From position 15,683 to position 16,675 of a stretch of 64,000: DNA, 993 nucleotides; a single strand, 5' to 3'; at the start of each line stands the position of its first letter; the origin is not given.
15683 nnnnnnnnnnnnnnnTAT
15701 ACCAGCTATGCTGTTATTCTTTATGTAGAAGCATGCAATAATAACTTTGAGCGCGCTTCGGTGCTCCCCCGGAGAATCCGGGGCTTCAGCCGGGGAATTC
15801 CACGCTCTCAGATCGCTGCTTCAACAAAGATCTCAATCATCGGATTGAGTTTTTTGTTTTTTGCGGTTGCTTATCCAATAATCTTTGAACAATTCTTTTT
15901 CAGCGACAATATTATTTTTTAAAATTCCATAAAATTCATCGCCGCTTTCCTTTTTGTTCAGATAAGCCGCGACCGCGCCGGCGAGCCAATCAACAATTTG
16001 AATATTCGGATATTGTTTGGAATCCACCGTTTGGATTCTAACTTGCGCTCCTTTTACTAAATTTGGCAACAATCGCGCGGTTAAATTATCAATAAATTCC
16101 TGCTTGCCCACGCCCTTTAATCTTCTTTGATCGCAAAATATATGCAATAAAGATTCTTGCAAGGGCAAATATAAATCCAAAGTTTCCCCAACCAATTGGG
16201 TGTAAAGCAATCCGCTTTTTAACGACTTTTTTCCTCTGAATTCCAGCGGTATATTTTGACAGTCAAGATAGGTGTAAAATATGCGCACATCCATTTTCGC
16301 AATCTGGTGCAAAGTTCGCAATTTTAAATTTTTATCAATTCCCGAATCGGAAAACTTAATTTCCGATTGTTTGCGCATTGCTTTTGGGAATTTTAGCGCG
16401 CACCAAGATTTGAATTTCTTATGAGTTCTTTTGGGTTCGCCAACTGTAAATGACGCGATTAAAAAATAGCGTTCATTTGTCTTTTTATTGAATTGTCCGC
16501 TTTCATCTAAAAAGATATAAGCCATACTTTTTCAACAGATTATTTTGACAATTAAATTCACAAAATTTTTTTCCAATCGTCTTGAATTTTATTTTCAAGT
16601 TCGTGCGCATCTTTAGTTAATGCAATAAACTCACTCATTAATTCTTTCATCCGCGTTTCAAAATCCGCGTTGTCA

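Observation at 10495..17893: Type I RM island at tRNA-Glu with two embedded unknown genes, a beheaded hsdM and a G-quadruplex-prone tail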

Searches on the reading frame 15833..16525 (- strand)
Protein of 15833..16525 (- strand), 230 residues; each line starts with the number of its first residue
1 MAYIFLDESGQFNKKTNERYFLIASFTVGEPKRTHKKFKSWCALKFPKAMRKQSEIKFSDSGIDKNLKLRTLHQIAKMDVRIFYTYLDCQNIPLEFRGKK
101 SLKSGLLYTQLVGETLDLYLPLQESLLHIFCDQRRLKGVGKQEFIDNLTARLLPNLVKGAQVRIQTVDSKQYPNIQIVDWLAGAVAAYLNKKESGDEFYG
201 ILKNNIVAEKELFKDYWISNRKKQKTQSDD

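Call 8: search_protein_families(library=pfam, proteins=[window:15833-16525:-], max_evalue=0.01)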
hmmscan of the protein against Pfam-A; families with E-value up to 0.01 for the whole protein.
window:15833-16525:- (230 aa): 1 family
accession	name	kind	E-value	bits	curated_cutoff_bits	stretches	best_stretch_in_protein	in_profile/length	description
PF12686.12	DUF3800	-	8.1e-12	46.5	21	1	3-187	1-148/149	Protein of unknown function (DUF3800)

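Call 9: search_protein_families(library=padloc, proteins=[window:15833-16525:-], max_evalue=0.01)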
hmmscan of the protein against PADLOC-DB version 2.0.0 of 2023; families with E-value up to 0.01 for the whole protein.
window:15833-16525:- (230 aa): 2 families
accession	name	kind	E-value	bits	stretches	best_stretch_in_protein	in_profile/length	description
PDLC04353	PDC-M04A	-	8.6e-07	26.5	1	123-197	121-193/232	-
PDLC04354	PDC-M04A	-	0.0057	14.5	1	127-211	82-160/190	-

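Call 10: search_protein_families(library=ncbifam, proteins=[window:15833-16525:-], max_evalue=0.01)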
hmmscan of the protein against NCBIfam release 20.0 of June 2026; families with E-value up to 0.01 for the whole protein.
window:15833-16525:- (230 aa): 0 families

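Call 40: search_protein_families(library=phrogs, proteins=[window:15833-16525:-], max_evalue=1)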
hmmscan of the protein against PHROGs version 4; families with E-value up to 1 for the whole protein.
window:15833-16525:- (230 aa): 3 families
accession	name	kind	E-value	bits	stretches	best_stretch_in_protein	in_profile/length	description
phrog_9243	-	unknown function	4.8e-09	37.1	1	3-213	4-221/234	-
phrog_12991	-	unknown function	2.2e-05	24.8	1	163-217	274-327/360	-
phrog_3732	-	unknown function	0.00043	20.9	1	157-194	165-202/263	-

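Call 64: find_homologous_proteins(query=window:15833-16525:-, max_evalue=1e-10)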
Query window:15833-16525:- (230 aa): 253 proteins with E <= 1e-10 among 516 candidates; the best 120 are listed.
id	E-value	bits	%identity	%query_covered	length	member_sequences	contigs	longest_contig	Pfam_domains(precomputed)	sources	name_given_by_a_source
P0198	1.8e-148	510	99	100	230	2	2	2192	PF12686.13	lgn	-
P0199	2.8e-137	474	90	100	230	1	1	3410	PF12686.13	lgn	-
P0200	2.9e-126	438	85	100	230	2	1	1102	PF12686.13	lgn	-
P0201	2.7e-102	359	88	79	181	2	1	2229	PF12686.13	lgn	-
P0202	5.0e-93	329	63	100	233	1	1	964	PF12686.13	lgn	-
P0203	6.2e-88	312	59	99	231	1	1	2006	PF12686.13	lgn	-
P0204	1.8e-87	311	60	99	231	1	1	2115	PF12686.13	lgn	-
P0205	1.1e-85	305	61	93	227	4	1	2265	PF12686.13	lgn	-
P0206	4.0e-85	303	57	99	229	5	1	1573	PF12686.13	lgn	-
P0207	5.0e-85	303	61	93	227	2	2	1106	PF12686.13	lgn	-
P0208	6.2e-85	303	57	100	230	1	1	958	PF12686.13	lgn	-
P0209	4.1e-84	300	60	93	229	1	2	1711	PF12686.13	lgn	-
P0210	3.1e-82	294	55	99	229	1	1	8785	PF12686.13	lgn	-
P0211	5.9e-82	293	56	98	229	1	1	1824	PF12686.13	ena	-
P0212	6.7e-81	289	58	93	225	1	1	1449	PF12686.13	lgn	-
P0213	1.5e-80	288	57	93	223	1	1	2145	PF12686.13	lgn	-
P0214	3.0e-80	287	58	93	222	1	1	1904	PF12686.13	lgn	-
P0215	5.5e-78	280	55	99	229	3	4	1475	PF12686.13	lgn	-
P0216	9.9e-77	276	59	94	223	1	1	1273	PF12686.13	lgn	-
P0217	3.8e-74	267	55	97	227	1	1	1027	PF12686.13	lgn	-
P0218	8.6e-74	266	55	99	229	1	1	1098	PF12686.13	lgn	-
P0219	1.2e-73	266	57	94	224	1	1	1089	PF12686.13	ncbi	-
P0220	2.0e-73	265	56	100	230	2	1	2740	PF12686.13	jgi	-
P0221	1.9e-72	262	57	94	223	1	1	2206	PF12686.13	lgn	-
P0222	1.9e-72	262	52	100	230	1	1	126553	PF12686.13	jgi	jgi:hypothetical protein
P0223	2.0e-72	262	52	99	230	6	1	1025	PF12686.13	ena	-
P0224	1.2e-71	259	56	93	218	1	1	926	PF12686.13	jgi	jgi:hypothetical protein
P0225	1.2e-71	259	55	100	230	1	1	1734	PF12686.13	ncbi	-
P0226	1.9e-71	258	55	100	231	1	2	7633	PF12686.13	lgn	-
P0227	3.5e-71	258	55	94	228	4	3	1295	PF12686.13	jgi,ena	-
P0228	6.5e-71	257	53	100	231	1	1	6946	PF12686.13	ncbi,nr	ncbi:MAG: DUF3800 domain-containing protein [Patescibacteria group bacterium]|nr:DUF3800 domain-cont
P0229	7.8e-71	256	58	93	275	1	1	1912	PF12686.13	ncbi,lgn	-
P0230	2.4e-70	255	56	93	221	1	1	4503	PF12686.13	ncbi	-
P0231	3.1e-70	254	52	100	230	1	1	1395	PF12686.13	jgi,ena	-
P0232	3.2e-70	254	56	93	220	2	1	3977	PF12686.13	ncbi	-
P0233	3.7e-70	254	52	100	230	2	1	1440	PF12686.13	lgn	-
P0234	4.8e-70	254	52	100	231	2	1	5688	PF12686.13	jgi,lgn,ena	-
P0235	5.0e-70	254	55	94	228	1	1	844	PF12686.13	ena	-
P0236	5.3e-70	254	55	99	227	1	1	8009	PF12686.13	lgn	-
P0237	6.3e-70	253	52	94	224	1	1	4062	PF12686.13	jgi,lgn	jgi:hypothetical protein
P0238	6.9e-70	253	53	97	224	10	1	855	PF12686.13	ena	-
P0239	7.4e-70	253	53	98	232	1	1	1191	PF12686.13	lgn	-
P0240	8.0e-70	253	55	93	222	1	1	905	PF12686.13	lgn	-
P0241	1.3e-69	252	52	99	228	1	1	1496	PF12686.13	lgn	-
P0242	1.6e-69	252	57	93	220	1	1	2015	PF12686.13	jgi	jgi:hypothetical protein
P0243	1.6e-69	252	53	100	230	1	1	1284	PF12686.13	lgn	-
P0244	2.1e-69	252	55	94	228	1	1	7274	PF12686.13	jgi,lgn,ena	-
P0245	2.3e-69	252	51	97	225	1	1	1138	PF12686.13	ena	-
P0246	2.7e-69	251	53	100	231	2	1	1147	PF12686.13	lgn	-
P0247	3.7e-69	251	55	94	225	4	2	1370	PF12686.13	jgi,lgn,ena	-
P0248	5.9e-69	250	53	98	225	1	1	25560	PF12686.13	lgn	-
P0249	1.0e-68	249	54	93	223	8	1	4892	PF12686.13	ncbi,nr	ncbi:MAG: DUF3800 domain-containing protein [bacterium]|nr:DUF3800 domain-containing protein [bacter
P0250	1.4e-68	249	53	97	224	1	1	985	PF12686.13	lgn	-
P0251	1.5e-68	249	52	99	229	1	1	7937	PF12686.13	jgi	-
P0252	1.6e-68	249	54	96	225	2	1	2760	PF12686.13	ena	-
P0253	1.6e-68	249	50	94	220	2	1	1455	PF12686.13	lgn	-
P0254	1.8e-68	249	53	94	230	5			PF12686.13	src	-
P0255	2.4e-68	248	53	99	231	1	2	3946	PF12686.13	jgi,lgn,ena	-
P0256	2.5e-68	248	53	94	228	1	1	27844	PF12686.13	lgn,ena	-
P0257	2.7e-68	248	53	97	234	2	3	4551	PF12686.13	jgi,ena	-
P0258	2.7e-68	248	52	93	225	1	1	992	PF12686.13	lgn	-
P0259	3.2e-68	248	53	96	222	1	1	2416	PF12686.13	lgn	-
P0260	3.4e-68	248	55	93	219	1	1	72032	PF12686.13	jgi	-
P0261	4.1e-68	248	52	94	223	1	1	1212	PF12686.13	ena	-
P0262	5.4e-68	247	51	100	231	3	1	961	PF12686.13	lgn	-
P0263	5.5e-68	247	53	93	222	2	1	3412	PF12686.13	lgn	-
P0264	8.3e-68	247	53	94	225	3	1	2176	PF12686.13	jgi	-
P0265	1.0e-67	246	55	93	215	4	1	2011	PF12686.13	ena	-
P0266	1.7e-67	246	54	94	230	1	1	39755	PF12686.13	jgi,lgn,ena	-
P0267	2.0e-67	245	53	93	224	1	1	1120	PF12686.13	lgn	-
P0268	3.9e-67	244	51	99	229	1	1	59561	PF12686.13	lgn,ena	-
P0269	4.1e-67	244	53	93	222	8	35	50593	PF12686.13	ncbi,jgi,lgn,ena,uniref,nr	ncbi:hypothetical protein A3A14_03840 [Candidatus Daviesbacteria bacterium RIFCSPLOWO2_01_FULL_43_38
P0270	4.4e-67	244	54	97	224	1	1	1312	PF12686.13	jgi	-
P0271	5.4e-67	244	53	95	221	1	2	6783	PF12686.13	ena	-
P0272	5.7e-67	244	53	93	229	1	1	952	PF12686.13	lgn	-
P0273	6.0e-67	244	50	93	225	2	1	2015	PF12686.13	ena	-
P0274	6.0e-67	244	54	95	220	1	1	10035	PF12686.13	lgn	-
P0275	6.4e-67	244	52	99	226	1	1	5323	PF12686.13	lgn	-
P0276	9.5e-67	243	53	94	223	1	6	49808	PF12686.13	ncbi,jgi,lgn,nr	ncbi:MAG: DUF3800 domain-containing protein [Candidatus Paceibacterota bacterium]|jgi:hypothetical p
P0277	1.0e-66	243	54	93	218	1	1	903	PF12686.13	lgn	-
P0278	1.6e-66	242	51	94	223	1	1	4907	PF12686.13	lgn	-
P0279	2.8e-66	242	52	93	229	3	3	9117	PF12686.13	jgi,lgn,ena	-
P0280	3.6e-66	241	52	93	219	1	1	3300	PF12686.13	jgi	jgi:Protein of unknown function (DUF3800)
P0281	4.1e-66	241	50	99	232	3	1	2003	PF12686.13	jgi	-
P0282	4.1e-66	241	54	93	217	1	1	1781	PF12686.13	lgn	-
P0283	4.2e-66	241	52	96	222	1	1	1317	PF12686.13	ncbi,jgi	jgi:hypothetical protein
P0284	5.1e-66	241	50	98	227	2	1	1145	PF12686.13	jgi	jgi:hypothetical protein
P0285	5.4e-66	241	53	93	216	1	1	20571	PF12686.13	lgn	-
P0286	6.1e-66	240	50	93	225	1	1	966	PF12686.13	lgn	-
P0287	6.6e-66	240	51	95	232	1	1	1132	PF12686.13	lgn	-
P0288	8.0e-66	240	53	96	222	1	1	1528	PF12686.13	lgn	-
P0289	8.0e-66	240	54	93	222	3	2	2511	PF12686.13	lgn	-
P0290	9.6e-66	240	51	93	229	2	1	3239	PF12686.13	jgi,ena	-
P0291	1.2e-65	239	52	98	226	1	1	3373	PF12686.13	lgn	-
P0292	1.2e-65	239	51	93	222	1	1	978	PF12686.13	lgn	-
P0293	1.2e-65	239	50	93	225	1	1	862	PF12686.13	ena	-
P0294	1.5e-65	239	50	99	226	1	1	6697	PF12686.13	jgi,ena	-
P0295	1.5e-65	239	52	94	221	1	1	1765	PF12686.13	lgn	-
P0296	1.6e-65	239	50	99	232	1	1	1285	PF12686.13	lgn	-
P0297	1.7e-65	239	51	98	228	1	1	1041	PF12686.13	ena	-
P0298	1.7e-65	239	50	99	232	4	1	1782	PF12686.13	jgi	-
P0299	1.8e-65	239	52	93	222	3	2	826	PF12686.13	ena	-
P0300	2.0e-65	239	48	100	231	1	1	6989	PF12686.13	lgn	-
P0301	2.2e-65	239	52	93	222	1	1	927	PF12686.13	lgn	-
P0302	2.3e-65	239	54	93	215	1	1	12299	PF12686.13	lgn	-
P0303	3.0e-65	238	52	100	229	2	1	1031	PF12686.13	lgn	-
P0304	3.5e-65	238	55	93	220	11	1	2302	PF12686.13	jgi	-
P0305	3.7e-65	238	51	98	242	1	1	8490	PF12686.13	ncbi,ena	-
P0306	4.3e-65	238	49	99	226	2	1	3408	PF12686.13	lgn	-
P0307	5.0e-65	237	53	93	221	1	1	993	PF12686.13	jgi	-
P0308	7.1e-65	237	53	92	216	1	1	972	PF12686.13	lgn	-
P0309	8.6e-65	237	54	93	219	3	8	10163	PF12686.13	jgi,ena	-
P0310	8.7e-65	237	52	99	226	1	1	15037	PF12686.13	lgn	-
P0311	9.4e-65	237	53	93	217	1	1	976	PF12686.13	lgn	-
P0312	9.5e-65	237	50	92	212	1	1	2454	PF12686.13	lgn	-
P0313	1.0e-64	236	51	93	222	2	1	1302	PF12686.13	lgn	-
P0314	1.2e-64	236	52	93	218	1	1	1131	PF12686.13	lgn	-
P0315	1.3e-64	236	55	91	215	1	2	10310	PF12686.13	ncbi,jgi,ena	-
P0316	1.6e-64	236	53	90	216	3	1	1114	PF12686.13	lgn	-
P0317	1.7e-64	236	50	99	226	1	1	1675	PF12686.13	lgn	-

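Call 65: find_encoding_contigs(protein=P0199, flank=5000, max_places=2)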
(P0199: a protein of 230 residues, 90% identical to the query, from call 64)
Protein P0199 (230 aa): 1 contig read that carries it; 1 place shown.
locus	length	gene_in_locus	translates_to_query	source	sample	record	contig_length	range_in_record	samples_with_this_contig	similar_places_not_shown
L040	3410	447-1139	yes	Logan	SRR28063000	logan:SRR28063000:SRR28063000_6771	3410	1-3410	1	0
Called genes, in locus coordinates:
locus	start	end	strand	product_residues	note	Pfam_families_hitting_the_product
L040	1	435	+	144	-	?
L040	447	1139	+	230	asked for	PF12686:DUF3800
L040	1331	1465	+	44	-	-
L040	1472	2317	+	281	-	-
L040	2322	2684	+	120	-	-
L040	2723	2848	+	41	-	-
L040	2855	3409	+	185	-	?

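Call 66: find_encoding_contigs(protein=P0269, flank=5000, max_places=4)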
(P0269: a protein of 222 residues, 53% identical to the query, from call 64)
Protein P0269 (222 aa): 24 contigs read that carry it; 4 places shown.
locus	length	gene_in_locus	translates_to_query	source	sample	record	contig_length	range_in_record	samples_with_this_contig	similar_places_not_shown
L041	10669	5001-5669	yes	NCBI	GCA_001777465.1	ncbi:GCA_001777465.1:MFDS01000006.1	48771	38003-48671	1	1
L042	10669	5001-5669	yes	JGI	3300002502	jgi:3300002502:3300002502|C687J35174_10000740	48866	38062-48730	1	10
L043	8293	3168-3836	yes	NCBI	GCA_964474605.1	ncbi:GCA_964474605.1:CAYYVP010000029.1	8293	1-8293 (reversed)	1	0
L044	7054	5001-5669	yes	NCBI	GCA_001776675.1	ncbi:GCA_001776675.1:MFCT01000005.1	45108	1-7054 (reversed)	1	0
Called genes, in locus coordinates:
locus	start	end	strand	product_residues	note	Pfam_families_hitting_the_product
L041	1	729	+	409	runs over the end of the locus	PF03952:Enolase_N, PF00113:Enolase_C, PF13378:MR_MLE_C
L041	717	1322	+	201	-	PF00300:His_Phos_1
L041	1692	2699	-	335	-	PF00389:2-Hacid_dh, PF02826:2-Hacid_dh_C, PF03446:NAD_binding_2 (weak)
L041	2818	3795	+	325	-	PF02661:Fic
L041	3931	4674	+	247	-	PF12686:DUF3800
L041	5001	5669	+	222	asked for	PF12686:DUF3800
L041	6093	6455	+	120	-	PF09152:DUF1937 (weak), PF14359:DUF4406 (weak), PF24963:DUF7768 (weak)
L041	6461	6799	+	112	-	PF03819:MazG (weak), PF12643:MazG-like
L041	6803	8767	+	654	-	PF09848:SLFN-g3_helicase, PF13401:AAA_22 (weak), PF13604:AAA_30 (weak), PF00004:AAA (weak)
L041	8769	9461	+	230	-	PF20582:UPF0758_N, PF04002:RadC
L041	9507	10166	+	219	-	-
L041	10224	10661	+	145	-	-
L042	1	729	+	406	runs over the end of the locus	PF03952:Enolase_N, PF00113:Enolase_C, PF13378:MR_MLE_C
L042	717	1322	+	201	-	PF00300:His_Phos_1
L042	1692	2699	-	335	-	PF00389:2-Hacid_dh, PF02826:2-Hacid_dh_C, PF03446:NAD_binding_2 (weak)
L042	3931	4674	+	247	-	PF12686:DUF3800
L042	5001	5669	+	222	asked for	PF12686:DUF3800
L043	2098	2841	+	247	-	PF12686:DUF3800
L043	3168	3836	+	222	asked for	PF12686:DUF3800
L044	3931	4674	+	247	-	PF12686:DUF3800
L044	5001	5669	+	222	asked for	PF12686:DUF3800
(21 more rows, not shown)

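Call 67: find_encoding_contigs(protein=P0222, flank=5000, max_places=2)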
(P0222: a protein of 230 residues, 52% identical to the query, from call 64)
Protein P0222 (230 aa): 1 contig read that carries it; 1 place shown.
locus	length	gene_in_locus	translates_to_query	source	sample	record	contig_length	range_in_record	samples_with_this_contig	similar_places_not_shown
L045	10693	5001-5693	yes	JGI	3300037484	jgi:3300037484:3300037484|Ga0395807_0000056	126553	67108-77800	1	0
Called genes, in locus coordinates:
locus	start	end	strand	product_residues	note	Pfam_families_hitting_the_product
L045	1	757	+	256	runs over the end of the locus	-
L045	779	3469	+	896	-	PF04851:ResIII, PF00270:DEAD, PF19778:RE_endonuc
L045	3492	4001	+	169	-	-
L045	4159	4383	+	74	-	PF04255:DUF433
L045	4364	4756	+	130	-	PF18480:DUF5615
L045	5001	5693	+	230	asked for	PF12686:DUF3800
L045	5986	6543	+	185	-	-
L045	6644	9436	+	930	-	PF00912:Transgly, PF00905:Transpeptidase, PF17957:Big_7, PF16656:Pur_ac_phosph_N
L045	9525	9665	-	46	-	-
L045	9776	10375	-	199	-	PF12587:DUF3761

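Call 68: find_encoding_contigs(protein=P0276, flank=5000, max_places=3)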
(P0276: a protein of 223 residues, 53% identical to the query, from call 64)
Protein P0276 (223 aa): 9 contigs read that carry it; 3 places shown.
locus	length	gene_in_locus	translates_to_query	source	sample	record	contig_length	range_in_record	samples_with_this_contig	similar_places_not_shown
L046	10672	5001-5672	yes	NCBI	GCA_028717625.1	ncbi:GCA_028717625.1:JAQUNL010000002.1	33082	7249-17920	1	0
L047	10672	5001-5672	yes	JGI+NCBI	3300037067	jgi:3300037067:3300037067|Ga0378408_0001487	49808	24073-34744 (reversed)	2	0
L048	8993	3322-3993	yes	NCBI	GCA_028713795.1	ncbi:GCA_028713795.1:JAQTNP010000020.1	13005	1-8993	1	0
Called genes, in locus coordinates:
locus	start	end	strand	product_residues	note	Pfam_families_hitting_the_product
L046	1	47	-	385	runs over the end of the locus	PF22025:ThiI_fer, PF02926:THUMP, PF02568:ThiI, PF06508:QueC (faint)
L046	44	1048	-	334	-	PF02540:NAD_synthase (faint), PF02568:ThiI (faint), PF03054:tRNA_Me_trans, PF06508:QueC (weak), PF24167:DUF7411, PF20259:tRNA_Me_trans_M, PF20258:tRNA_Me_trans_C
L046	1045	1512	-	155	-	PF01592:NifU_N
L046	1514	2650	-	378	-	PF00266:Aminotran_5, PF01212:Beta_elim_lyase (weak), PF01041:DegT_DnrJ_EryC1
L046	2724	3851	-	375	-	-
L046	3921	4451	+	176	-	PF20122:DUF6512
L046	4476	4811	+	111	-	PF21956:DUF6922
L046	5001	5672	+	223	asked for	PF12686:DUF3800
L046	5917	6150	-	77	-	-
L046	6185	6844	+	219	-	PF02163:Peptidase_M50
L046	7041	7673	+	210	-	-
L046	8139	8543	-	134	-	PF22296:bAvd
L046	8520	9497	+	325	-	PF00078:RVT_1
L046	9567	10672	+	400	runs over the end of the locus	PF00933:Glyco_hydro_3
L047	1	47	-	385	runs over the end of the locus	PF22025:ThiI_fer, PF02926:THUMP, PF02568:ThiI, PF06508:QueC (faint)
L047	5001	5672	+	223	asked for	PF12686:DUF3800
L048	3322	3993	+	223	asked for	PF12686:DUF3800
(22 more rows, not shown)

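Call 91: predict_structure(alignment_id=A4)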
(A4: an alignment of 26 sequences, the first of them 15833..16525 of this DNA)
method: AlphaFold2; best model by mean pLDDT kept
length: 230 residues; sequences in the alignment: 26
mean_pLDDT: 91.4   pTM: 0.88
mean pLDDT of the five models: 91.4, 91.3, 91.2, 90.7, 89.4
residues with pLDDT >= 90: 174; 70-90: 43; 50-70: 11; < 50: 2
segments of 3 or more residues with pLDDT < 50: none
pLDDT, mean of each block of 10 residues (from residue 1): 94 79 95 94 93 91 94 96 96 87 93 97 93 89 96 93 93 94 97 96 98 85 56
secondary structure, 60 per line:
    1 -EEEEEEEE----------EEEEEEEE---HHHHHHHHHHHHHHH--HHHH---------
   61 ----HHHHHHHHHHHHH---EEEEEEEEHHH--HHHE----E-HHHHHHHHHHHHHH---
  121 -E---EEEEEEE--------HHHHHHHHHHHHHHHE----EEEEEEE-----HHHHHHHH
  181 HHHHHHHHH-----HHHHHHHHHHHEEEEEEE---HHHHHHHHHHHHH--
elements in order: E2-9 E20-27 H31-45 H48-51 H65-77 E81-88 H104-117 E126-132 H141-155 E161-167 H173-189 H195-205 E206-212 H216-228

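Call 93: fold_search(model_id=the predicted structure, library=pdb)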
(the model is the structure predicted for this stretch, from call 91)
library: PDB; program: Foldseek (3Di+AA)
matches with E <= 10: 561; with E <= 0.001: 9
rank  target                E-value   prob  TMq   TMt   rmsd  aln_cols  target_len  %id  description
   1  1eke_B                5.0e-07  1.00  0.53  0.54   4.9       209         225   11  CRYSTAL STRUCTURE OF CLASS II RIBONUCLEASE H (RNASE HII) WITH MES LIGAND (released 2000-09-13)
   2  1eke_A                1.0e-06  1.00  0.55  0.57   5.8       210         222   13  CRYSTAL STRUCTURE OF CLASS II RIBONUCLEASE H (RNASE HII) WITH MES LIGAND (released 2000-09-13)
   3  3p83_E                1.2e-06  1.00  0.51  0.57   5.6       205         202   12  Structure of the PCNA:RNase HII complex from Archaeoglobus fulgidus. (released 2011-02-02)
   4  3p83_D                1.7e-06  1.00  0.48  0.52   5.9       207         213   12  Structure of the PCNA:RNase HII complex from Archaeoglobus fulgidus. (released 2011-02-02)
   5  3p83_F                3.6e-06  1.00  0.49  0.54   5.8       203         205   13  Structure of the PCNA:RNase HII complex from Archaeoglobus fulgidus. (released 2011-02-02)
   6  2dfh                  5.4e-06  1.00  0.48  0.50   8.6       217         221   14  Crystal structure of Tk-RNase HII(1-212)-C (released 2007-03-06)
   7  1i39                  1.0e-05  1.00  0.49  0.56   5.5       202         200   12  RNASE HII FROM ARCHAEOGLOBUS FULGIDUS (released 2001-04-11)
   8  2dff                  1.3e-05  1.00  0.45  0.49   6.9       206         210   12  Crystal structure of Tk-RNase HII(1-204)-C (released 2007-03-06)
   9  1uax_A                1.1e-04  1.00  0.47  0.51   6.2       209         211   11  Crystal structure of the ribonuclease H2 from Pyrococcus horikoshii OT3 (released 2004-06-29)
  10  3p56_A                1.2e-03  1.00  0.40  0.38   5.8       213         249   11  The structure of the human RNase H2 complex defines key interaction interfaces relevant to enzyme function and human d (released 2010-11-17)
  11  8yjz_H                7.8e-03  1.00  0.48  0.38   4.8       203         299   15  Structure of the human endogenous PCNA-FEN1-RNase H2 complex - State D (released 2024-12-04)
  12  4wbq_B                2.4e-02  0.38  0.23  0.28  13.8       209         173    6  Crystal structure of the exonuclease domain of QIP (QDE-2 interacting protein) solved by native-SAD phasing. (released 2014-12-10)
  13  8r7v_B                2.9e-02  0.51  0.26  0.10  11.0       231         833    9  MutSbeta bound to compound CHDI-00898647 in the canonical DNA-mismatch bound form (released 2024-10-30)
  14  8rau_B                4.7e-02  0.25  0.23  0.09  11.8       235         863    9  The crystal structure of DNA-bound human MutSbeta (MSH2/MSH3) in the canonical mismatch bound conformation with ADP bo (released 2025-06-11)
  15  4b3o_A                5.6e-02  0.90  0.32  0.15   5.8       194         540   10  Structures of HIV-1 RT and RNA-DNA Complex Reveal a Unique RT Conformation and Substrate Interface (released 2013-01-16)
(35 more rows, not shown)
